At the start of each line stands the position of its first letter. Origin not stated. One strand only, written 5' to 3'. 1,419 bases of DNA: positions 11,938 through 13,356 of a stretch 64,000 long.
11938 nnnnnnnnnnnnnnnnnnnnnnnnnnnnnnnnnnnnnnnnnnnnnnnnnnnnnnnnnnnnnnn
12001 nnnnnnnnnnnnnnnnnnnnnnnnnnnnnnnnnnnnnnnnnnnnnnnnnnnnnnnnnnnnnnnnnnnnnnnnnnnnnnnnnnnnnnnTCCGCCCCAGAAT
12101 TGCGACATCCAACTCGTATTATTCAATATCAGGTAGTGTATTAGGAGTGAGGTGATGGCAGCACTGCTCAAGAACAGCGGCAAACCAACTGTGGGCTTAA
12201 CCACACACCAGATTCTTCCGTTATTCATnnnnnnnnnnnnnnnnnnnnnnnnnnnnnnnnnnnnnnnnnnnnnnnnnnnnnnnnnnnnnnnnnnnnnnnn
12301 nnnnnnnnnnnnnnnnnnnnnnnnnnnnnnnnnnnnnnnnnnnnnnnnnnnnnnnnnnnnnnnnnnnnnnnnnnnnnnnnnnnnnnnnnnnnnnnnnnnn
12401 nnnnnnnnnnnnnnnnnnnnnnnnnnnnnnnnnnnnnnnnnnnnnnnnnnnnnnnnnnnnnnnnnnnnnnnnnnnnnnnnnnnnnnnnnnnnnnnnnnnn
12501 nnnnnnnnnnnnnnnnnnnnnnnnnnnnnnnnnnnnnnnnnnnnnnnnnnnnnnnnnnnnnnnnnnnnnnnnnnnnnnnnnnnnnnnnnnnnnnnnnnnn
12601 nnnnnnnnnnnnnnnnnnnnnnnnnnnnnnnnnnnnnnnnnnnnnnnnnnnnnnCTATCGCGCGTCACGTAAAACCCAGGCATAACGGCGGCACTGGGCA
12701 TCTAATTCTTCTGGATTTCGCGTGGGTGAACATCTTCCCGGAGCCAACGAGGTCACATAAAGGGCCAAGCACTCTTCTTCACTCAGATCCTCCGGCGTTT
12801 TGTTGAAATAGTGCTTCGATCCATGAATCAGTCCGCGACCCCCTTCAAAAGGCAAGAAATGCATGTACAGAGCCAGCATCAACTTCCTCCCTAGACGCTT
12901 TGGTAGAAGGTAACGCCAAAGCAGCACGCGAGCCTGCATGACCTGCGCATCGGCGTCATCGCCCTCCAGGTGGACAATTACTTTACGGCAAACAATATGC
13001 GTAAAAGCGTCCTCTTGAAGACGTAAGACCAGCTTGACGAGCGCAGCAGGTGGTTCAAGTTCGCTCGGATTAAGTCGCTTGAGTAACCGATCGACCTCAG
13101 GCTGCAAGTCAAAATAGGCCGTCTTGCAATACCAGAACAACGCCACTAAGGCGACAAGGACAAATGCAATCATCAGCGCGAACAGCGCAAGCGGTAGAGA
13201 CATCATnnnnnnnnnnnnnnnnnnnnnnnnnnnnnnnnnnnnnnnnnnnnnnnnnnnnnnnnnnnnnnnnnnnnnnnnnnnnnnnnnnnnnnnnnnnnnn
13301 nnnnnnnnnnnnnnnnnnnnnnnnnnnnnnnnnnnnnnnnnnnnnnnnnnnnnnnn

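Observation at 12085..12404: Unannotated pucBA: two sub-60-aa ORFs encode an LH2 light-harvesting beta/alpha pair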

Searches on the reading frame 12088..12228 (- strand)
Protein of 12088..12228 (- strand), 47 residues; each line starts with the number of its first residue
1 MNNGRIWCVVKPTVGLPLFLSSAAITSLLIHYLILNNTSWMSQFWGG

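Call 3: search_protein_families(library=pfam, proteins=[window:12088-12228:-], max_evalue=10)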
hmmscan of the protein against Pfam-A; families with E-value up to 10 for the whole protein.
seq(47 aa): 1 family
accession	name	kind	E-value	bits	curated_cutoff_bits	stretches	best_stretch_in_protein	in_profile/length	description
PF00556.25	LHC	-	1.2e-09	38.7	23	1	4-40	2-38/39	Antenna complex alpha/beta subunit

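Call 4: search_protein_families(library=ncbifam, proteins=[window:12088-12228:-], max_evalue=10)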
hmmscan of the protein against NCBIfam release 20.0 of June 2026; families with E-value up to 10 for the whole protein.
seq(47 aa): 1 family
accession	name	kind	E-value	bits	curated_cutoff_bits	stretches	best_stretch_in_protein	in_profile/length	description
NF040861.1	pufA_517_ASD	equivalog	0.00044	20.3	35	1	5-40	2-39/41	light-harvesting antenna LH1, alpha subunit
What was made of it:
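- The pufA model fails (20.3 bits vs 35; call 4).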

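Call 6: search_solved_structures(query=window:12088-12228:-, max_evalue=10, show_alignments=3)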
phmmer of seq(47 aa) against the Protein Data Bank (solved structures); distinct sequences matched with E-value up to 10: 21.
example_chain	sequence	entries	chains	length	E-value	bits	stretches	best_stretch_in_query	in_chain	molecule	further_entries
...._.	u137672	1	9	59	6e-17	63.7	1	1-47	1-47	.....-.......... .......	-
7zcu_A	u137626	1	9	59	2e-15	58.9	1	1-47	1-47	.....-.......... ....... B-800-850 alpha chain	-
7zdi_A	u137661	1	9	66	7.6e-15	57.1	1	1-47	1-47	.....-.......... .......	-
7ze3_A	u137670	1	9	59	9.2e-15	56.9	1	1-47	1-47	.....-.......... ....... B-800-850 alpha chain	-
7pbw_AA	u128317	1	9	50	1.4e-14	56.3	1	1-47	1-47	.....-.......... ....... B-800/850 alpha chain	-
9dwz_A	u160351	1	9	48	1.5e-13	53.2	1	1-45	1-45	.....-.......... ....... B-800/820 alpha chain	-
8z81_a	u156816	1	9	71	4e-13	51.8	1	1-47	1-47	Antenna complex, alpha/beta subunit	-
1ijd_A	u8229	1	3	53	4.3e-12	48.6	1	1-46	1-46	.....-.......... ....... B-800/820, ALPHA CHAIN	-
9ek8_A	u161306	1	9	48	8e-12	47.8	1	1-47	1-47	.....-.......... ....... B-800/850 alpha chain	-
1kzu_A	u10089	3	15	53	1.1e-11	47.3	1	1-47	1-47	LIGHT HARVESTING PROTEIN B-800/850 | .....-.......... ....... B-800/850, alpha chain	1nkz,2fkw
9lt4_A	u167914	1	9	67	5.6e-08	35.8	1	1-47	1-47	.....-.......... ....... B-800/814 alpha chain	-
7tuw_A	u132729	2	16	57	0.067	16.9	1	4-36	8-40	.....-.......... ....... B800-820 alpha chain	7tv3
8fb9_A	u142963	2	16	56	0.07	16.9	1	4-36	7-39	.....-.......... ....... B800-820 alpha chain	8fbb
1lgh_A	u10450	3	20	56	0.11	16.3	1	4-36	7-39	LIGHT HARVESTING COMPLEX II | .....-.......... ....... B-800/850 alpha chain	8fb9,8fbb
7tuw_M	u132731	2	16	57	0.11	16.3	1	4-36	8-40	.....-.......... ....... B-800/850 alpha chain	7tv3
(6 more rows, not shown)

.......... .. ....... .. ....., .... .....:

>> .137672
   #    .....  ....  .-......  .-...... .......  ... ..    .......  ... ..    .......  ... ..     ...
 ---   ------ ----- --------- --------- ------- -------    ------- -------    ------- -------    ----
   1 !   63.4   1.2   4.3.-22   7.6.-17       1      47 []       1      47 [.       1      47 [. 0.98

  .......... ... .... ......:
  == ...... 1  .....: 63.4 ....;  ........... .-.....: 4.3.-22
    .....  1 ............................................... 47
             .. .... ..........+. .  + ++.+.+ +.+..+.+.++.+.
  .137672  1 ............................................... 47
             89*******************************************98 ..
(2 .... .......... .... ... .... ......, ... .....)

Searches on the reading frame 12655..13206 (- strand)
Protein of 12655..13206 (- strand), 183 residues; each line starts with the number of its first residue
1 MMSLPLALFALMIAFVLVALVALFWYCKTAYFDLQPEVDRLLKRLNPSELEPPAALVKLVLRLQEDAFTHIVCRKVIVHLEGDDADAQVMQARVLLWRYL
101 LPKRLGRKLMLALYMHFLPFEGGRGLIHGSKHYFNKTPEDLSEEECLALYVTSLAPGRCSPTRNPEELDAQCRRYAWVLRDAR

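Call 11: search_protein_families(library=pfam, proteins=[window:12655-13206:-])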
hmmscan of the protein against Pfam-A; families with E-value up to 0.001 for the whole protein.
window:12655-13206:- (183 aa): 1 family
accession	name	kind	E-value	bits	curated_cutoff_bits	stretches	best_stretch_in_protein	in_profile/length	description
PF00912.28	Transgly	-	6.6e-09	35.9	27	1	99-180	96-175/178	Transglycosylase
